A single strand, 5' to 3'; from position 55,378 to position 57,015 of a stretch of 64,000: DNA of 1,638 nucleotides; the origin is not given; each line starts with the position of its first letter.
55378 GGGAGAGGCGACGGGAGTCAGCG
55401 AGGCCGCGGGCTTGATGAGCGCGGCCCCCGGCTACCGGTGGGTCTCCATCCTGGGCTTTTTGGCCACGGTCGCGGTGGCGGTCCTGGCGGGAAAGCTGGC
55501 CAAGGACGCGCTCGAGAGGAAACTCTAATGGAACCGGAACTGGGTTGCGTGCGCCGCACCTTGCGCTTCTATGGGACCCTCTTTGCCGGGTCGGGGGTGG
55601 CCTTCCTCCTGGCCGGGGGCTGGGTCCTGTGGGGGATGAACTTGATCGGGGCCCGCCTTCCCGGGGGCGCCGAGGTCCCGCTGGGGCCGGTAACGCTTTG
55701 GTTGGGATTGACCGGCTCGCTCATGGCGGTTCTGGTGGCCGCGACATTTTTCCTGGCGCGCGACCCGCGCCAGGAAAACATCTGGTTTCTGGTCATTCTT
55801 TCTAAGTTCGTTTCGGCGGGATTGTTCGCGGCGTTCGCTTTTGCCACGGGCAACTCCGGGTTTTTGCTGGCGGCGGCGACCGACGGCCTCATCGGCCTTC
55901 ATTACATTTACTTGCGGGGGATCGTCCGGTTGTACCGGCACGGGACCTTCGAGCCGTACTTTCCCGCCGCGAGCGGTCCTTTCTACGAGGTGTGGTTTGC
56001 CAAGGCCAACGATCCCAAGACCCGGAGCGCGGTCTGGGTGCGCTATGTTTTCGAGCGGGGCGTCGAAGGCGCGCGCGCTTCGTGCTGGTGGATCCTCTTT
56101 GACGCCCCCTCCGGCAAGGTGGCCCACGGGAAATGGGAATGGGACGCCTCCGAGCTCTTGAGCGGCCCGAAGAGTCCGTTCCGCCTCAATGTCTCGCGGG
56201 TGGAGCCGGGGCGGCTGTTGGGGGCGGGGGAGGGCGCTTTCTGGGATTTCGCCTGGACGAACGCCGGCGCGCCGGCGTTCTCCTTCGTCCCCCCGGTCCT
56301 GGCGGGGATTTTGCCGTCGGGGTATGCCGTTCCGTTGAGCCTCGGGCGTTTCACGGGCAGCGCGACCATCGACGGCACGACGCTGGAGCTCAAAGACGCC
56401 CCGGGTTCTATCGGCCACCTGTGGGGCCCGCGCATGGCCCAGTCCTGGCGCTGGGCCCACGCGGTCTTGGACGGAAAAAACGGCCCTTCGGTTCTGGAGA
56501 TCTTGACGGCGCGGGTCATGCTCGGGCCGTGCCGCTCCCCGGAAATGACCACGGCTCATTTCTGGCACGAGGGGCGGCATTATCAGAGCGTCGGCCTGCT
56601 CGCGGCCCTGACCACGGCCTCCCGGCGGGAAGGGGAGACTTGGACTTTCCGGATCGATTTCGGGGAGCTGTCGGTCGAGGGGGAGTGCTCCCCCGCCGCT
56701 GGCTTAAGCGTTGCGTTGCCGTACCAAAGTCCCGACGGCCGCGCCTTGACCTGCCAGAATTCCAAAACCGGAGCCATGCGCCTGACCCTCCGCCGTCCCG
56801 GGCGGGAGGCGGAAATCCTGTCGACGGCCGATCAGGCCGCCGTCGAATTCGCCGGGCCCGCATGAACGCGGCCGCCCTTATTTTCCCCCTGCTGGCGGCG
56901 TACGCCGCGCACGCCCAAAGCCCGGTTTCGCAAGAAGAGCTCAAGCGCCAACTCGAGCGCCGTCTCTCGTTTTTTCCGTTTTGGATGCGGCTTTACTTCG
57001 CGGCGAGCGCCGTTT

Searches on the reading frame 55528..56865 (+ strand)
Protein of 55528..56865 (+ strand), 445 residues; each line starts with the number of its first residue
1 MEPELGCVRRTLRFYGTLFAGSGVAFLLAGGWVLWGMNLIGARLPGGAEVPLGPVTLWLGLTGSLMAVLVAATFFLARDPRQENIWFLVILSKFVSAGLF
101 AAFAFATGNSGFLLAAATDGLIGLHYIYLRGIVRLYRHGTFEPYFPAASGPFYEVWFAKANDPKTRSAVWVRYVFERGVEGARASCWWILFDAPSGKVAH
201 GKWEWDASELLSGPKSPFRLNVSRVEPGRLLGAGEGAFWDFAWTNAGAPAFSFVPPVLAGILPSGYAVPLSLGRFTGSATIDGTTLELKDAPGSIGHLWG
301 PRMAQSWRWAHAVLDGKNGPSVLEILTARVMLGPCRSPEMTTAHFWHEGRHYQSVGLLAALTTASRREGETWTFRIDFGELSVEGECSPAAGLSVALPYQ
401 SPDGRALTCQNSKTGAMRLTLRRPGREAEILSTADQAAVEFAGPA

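Call 77: search_protein_families(library=pfam, proteins=[window:55528-56865:+], max_evalue=0.001)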
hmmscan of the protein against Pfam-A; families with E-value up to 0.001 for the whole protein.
window:55528-56865:+ (445 aa): 1 family
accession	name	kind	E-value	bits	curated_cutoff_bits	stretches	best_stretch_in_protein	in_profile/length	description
PF14249.11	Tocopherol_cycl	-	2e-07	30.8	26.6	1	263-442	156-334/335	Tocopherol cyclase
